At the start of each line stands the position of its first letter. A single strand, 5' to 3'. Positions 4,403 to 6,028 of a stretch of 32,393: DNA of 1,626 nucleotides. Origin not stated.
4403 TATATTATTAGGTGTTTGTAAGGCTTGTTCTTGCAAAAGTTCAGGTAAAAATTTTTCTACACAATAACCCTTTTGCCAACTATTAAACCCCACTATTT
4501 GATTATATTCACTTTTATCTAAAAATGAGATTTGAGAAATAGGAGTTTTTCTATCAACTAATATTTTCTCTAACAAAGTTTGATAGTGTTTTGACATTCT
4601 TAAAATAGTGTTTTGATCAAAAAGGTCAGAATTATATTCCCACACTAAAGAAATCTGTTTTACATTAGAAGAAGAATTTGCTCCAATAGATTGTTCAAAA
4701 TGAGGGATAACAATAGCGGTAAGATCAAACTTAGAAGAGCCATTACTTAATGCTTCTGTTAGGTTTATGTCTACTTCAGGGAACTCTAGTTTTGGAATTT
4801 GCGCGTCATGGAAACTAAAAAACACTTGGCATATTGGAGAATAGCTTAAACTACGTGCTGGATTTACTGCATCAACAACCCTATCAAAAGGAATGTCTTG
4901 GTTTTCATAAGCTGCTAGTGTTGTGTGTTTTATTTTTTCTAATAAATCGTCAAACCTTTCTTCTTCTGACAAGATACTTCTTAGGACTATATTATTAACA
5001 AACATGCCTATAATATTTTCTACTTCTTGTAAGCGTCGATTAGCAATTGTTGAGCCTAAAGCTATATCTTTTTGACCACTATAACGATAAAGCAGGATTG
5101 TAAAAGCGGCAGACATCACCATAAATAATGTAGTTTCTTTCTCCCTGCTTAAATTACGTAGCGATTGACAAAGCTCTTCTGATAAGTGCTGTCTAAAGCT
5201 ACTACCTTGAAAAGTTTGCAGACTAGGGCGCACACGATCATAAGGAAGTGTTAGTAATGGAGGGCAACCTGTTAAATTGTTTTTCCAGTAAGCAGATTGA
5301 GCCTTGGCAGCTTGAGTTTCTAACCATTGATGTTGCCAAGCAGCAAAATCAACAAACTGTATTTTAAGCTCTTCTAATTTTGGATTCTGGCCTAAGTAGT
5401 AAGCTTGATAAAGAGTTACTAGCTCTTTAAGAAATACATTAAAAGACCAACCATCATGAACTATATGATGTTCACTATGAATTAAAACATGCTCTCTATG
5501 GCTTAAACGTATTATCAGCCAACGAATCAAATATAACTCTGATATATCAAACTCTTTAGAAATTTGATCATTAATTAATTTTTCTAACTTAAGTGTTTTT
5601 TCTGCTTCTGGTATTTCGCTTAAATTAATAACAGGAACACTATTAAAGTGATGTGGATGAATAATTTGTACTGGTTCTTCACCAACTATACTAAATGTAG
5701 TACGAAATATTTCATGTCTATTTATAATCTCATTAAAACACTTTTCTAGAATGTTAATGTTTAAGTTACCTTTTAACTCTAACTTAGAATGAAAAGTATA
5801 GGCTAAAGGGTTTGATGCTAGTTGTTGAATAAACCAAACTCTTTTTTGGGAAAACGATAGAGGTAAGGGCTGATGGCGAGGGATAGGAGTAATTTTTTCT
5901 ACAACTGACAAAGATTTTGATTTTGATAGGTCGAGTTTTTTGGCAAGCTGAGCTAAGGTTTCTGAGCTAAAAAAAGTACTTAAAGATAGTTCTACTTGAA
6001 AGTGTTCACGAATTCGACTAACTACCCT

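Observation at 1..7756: A whole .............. gene is missing from the ORF track: open-ended minus-strand NRPS fills the first 7.6 kb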

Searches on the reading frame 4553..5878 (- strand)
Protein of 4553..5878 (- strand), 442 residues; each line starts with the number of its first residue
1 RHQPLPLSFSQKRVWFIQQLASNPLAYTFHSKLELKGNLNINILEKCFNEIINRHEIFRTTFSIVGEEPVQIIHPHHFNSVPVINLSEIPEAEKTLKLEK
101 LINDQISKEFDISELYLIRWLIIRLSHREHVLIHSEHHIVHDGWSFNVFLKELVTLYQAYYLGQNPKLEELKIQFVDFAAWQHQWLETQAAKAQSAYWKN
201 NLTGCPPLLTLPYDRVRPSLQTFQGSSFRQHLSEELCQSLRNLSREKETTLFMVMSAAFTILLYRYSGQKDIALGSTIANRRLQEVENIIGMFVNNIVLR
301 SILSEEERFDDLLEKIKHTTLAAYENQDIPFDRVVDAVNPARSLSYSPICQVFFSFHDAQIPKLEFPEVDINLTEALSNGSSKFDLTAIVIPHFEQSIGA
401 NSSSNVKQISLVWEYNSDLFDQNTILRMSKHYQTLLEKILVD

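Call 43: search_solved_structures(query=window:4553-5878:-, max_evalue=1e-20)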
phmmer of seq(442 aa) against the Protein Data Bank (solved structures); distinct sequences matched with E-value up to 1e-20: 35.
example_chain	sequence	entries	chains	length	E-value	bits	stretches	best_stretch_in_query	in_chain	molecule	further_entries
6oyf_A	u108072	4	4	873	2.9e-74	253.5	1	5-388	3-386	Txo1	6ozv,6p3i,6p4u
6p1j_A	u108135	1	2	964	5.5e-73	249.3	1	5-389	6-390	Txo2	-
5u89_A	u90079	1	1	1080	2.2e-70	240.8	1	4-440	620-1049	Amino acid adenylation domain protein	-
2jgp_A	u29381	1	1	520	1.3e-66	228.4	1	5-439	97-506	TYROCIDINE SYNTHETASE 3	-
8z0q_C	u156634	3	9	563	1.9e-57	198.1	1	5-440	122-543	Special condensation domain in NRPS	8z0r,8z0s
8fx6_A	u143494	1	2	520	1.4e-53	185.3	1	4-389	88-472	PCP-C didomain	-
7kvw_A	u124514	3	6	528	1.5e-53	185.3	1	4-389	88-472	PCP-C didomain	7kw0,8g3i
8fx7_A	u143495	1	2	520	1.3e-52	182.1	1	4-389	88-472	PCP-C didomain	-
7kw2_A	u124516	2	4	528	1.4e-52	182.1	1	4-389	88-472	PCP-C didomain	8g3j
8xjz_C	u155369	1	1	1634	2.5e-48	168.1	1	5-394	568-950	Peptide synthetase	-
6mfw_A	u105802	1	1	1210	8.2e-42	146.6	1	8-436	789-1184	Linear gramicidin synthase subunit A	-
6mfy_A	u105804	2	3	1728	1.6e-41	145.7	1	8-436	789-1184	Linear gramicidin synthase subunit A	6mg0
9be3_A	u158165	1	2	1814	1.7e-41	145.6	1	8-436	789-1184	Linear gramicidin synthase subunit A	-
9be4_A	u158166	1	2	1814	1.7e-41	145.6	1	8-436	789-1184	Linear gramicidin synthase subunit A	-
9meh_A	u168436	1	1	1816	1.7e-41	145.6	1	8-436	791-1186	Linear gramicidin synthase subunit A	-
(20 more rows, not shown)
